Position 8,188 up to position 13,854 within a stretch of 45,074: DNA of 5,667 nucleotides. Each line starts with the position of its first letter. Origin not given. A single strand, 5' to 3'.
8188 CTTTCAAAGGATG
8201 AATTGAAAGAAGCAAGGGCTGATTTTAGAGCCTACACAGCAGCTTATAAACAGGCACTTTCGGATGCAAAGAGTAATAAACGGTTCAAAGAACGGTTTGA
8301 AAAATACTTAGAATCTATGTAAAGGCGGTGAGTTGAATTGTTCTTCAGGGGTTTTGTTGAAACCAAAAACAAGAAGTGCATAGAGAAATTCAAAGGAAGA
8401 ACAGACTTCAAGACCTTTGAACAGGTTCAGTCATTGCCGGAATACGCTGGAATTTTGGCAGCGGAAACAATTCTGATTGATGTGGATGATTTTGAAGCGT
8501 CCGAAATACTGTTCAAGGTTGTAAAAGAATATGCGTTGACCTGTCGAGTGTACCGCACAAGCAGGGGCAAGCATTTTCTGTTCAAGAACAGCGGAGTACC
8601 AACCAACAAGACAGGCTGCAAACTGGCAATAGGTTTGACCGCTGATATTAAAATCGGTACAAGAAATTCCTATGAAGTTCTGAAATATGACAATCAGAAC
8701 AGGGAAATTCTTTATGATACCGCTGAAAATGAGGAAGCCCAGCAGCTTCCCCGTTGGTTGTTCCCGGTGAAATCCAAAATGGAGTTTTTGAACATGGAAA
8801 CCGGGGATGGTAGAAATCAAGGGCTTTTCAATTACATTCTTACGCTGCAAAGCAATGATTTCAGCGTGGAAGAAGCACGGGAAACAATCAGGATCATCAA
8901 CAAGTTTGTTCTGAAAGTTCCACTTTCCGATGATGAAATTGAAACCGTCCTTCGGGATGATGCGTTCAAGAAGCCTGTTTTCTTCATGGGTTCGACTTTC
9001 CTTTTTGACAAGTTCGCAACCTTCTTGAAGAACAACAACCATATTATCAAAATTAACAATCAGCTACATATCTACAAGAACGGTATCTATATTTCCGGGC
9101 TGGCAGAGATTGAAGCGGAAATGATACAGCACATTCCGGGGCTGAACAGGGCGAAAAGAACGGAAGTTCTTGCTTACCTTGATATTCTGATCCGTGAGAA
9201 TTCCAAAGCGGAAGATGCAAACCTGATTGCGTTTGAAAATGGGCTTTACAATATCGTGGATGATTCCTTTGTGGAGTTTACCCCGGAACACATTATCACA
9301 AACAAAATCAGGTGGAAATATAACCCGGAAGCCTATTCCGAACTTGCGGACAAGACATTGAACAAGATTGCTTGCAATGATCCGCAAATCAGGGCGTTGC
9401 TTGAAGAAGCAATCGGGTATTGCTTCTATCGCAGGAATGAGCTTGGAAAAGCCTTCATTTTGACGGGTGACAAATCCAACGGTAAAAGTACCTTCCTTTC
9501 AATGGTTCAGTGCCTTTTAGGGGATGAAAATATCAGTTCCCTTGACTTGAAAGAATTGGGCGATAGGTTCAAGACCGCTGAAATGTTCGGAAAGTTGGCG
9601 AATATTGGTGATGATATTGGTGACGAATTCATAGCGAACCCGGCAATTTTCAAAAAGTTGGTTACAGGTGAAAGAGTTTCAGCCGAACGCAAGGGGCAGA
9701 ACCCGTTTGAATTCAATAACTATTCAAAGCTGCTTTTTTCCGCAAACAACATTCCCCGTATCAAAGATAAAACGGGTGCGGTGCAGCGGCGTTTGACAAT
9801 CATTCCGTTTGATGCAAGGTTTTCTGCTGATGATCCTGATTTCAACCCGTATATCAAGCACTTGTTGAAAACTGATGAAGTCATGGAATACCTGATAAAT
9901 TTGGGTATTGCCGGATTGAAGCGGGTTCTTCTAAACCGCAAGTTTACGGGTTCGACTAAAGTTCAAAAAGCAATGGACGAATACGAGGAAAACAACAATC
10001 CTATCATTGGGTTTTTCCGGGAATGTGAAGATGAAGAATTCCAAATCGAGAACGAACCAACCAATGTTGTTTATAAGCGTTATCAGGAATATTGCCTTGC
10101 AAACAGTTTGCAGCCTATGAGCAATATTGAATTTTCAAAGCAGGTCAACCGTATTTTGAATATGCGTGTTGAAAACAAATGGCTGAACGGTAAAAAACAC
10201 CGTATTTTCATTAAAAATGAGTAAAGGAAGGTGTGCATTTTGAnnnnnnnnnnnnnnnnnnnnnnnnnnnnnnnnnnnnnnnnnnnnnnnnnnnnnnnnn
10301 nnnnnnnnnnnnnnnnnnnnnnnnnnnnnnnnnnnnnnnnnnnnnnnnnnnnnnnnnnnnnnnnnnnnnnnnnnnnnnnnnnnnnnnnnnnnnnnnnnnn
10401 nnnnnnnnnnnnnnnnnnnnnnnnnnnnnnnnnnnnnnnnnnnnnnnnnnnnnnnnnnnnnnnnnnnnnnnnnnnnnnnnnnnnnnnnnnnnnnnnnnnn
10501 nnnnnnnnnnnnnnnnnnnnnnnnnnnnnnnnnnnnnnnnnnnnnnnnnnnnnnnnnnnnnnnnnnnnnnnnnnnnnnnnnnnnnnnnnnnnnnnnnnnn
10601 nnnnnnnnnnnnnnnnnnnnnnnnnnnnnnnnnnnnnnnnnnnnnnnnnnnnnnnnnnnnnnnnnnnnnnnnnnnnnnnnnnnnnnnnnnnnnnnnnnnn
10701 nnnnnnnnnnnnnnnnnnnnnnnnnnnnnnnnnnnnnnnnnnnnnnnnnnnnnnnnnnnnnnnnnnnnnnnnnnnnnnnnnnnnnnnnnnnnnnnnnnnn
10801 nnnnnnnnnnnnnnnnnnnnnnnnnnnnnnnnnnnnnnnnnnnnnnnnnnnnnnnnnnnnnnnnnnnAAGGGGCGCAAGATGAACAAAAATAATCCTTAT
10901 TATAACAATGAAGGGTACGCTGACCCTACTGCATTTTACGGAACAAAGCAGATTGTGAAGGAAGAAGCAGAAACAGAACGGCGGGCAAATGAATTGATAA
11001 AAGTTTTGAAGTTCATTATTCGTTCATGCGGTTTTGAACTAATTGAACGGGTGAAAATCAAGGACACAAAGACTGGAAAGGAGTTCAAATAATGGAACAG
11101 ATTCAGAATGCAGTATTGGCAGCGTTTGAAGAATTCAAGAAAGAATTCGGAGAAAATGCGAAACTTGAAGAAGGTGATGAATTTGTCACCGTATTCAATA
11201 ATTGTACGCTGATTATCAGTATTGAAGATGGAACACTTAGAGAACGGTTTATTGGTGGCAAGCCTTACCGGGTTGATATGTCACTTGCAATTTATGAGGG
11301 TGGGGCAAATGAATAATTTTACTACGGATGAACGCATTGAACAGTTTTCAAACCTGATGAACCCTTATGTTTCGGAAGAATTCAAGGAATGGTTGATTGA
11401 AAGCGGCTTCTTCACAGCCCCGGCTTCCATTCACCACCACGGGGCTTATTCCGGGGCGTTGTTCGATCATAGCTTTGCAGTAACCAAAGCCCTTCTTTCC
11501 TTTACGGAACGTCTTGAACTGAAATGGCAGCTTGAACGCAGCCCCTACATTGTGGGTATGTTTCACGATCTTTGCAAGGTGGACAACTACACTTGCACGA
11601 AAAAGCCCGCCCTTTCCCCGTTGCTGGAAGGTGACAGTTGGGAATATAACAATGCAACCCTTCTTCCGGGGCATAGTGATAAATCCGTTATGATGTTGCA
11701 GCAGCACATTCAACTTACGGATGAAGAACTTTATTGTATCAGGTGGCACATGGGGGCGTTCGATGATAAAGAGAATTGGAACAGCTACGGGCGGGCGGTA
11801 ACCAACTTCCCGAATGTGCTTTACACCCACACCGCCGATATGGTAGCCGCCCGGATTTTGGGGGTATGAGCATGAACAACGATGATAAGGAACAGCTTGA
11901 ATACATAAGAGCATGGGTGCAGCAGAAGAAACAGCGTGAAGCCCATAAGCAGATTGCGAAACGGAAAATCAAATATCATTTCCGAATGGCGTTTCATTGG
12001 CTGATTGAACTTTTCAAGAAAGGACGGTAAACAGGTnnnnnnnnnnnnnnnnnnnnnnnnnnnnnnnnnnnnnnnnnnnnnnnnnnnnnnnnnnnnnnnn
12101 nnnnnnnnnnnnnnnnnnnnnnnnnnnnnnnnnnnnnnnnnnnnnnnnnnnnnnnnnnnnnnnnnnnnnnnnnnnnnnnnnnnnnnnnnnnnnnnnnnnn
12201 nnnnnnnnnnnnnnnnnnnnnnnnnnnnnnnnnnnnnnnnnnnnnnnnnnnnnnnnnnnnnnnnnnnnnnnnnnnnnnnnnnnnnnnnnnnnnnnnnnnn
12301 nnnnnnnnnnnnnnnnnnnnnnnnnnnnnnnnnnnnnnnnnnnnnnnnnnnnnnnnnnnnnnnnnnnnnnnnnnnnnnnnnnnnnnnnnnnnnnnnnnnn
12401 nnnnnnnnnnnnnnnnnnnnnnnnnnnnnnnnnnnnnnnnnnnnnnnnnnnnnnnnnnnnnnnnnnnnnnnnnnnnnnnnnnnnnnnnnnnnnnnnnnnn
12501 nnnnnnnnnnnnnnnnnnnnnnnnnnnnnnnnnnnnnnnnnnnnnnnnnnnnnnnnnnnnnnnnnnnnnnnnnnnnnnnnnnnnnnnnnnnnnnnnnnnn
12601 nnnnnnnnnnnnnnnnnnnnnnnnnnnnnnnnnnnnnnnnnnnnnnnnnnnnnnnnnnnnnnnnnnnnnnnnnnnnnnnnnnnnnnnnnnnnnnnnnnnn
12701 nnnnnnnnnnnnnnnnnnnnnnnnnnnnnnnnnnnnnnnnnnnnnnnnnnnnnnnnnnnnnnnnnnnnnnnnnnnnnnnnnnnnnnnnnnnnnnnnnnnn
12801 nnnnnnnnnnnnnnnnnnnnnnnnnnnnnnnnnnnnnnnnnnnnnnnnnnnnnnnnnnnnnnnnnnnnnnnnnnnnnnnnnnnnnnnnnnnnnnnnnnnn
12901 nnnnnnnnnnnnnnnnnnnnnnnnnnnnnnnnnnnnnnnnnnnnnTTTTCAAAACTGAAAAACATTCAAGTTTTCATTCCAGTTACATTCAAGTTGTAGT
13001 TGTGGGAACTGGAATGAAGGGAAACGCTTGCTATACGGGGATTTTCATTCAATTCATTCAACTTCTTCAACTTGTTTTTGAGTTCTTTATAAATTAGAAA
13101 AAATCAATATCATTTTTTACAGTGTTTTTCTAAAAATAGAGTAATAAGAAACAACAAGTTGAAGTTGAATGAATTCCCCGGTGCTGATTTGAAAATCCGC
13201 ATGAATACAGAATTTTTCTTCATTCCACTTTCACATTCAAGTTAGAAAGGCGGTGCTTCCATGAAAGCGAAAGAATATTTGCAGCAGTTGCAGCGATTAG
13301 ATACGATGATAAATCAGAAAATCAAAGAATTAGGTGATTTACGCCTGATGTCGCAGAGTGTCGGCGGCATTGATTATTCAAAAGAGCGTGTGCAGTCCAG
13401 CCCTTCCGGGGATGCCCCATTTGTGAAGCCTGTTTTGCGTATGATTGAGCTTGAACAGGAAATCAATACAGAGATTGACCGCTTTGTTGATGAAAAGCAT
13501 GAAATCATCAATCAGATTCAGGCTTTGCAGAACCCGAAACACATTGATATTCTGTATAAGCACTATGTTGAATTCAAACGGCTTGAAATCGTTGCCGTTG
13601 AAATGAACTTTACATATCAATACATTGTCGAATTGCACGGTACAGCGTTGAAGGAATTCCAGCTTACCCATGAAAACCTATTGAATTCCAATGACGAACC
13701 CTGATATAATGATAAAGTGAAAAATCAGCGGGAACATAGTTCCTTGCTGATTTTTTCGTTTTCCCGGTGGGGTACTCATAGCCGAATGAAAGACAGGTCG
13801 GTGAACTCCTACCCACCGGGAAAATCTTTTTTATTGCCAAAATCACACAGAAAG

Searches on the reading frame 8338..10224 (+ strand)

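Call 4: search_protein_families(library=pfam, proteins=[window:8338-10224:+], max_evalue=0.01)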
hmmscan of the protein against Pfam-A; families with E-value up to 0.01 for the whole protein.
window:8338-10224:+ (628 aa): 3 families
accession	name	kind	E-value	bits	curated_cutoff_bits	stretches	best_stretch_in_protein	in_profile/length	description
PF19263.5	DUF5906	-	2.9e-23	83.1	27.6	1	375-485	1-114/114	Family of unknown function (DUF5906)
PF08706.16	D5_N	-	2.2e-09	38.2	22.4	1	250-344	52-143/145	D5 N terminal like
PF03288.22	Pox_D5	-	1.5e-08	35.4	21.4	1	552-626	2-72/86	Poxvirus D5 protein-like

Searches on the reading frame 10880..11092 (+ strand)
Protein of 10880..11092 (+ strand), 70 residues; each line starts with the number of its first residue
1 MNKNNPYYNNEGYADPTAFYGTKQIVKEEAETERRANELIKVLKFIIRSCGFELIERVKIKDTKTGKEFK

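Call 5: search_protein_families(library=pfam, proteins=[window:10880-11092:+], max_evalue=0.01)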
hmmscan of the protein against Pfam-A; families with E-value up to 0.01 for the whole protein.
window:10880-11092:+ (70 aa): 0 families

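Call 7: search_protein_families(library=phrogs, proteins=[window:10880-11092:+], max_evalue=0.001)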
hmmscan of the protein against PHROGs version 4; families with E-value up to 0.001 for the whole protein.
window:10880-11092:+ (70 aa): 1 family
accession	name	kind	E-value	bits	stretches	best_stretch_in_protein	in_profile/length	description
phrog_6568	-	unknown function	1.6e-23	83.4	1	1-70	1-69/69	-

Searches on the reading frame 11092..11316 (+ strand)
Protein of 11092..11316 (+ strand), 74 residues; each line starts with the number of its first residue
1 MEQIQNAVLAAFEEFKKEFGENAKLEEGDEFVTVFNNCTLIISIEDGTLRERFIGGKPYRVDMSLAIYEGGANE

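Call 5: search_protein_families(library=pfam, proteins=[window:11092-11316:+], max_evalue=0.01)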
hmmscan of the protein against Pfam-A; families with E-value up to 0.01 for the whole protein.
window:11092-11316:+ (74 aa): 0 families

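Call 7: search_protein_families(library=phrogs, proteins=[window:11092-11316:+], max_evalue=0.001)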
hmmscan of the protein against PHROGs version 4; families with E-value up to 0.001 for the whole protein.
window:11092-11316:+ (74 aa): 1 family
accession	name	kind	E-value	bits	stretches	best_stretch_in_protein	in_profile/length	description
phrog_26595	-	unknown function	8.6e-06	26.6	1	21-69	16-69/69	-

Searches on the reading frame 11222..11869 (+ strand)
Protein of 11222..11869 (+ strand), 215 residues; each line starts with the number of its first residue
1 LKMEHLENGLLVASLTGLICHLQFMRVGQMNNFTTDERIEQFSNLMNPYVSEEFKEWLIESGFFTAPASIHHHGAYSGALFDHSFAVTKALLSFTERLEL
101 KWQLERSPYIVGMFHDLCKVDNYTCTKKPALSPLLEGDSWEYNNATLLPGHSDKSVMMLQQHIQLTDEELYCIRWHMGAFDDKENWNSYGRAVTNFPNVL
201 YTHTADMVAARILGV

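Call 4: search_protein_families(library=pfam, proteins=[window:11222-11869:+], max_evalue=0.01)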
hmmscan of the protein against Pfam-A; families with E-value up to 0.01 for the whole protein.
window:11222-11869:+ (215 aa): 0 families

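Call 6: search_protein_families(library=ncbifam, proteins=[window:11222-11869:+], max_evalue=0.01)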
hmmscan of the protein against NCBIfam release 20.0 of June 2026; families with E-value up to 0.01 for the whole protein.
window:11222-11869:+ (215 aa): 0 families

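Call 7: search_protein_families(library=phrogs, proteins=[window:11222-11869:+], max_evalue=0.001)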
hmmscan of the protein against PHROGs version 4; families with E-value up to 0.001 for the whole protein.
window:11222-11869:+ (215 aa): 2 families
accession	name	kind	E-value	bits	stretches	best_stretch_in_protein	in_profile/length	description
phrog_5889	-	unknown function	7.3e-38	131.3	1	33-212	13-195/242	-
phrog_28876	-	other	3.9e-28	99.4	1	52-211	22-191/435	metal-dependent phosphohydrolase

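Call 8: search_protein_families(library=padloc, proteins=[window:11222-11869:+], max_evalue=0.01)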
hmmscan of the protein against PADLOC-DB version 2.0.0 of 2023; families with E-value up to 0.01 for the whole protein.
window:11222-11869:+ (215 aa): 0 families

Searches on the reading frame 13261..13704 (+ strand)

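Call 4: search_protein_families(library=pfam, proteins=[window:13261-13704:+], max_evalue=0.01)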
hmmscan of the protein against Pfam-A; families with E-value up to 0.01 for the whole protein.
window:13261-13704:+ (147 aa): 0 families

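Call 7: search_protein_families(library=phrogs, proteins=[window:13261-13704:+], max_evalue=0.001)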
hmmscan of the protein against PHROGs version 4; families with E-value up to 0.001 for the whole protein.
window:13261-13704:+ (147 aa): 1 family
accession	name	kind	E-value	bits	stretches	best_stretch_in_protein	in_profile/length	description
phrog_36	-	transcription regulation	7.1e-19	69.3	1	1-144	54-194/220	transcriptional regulator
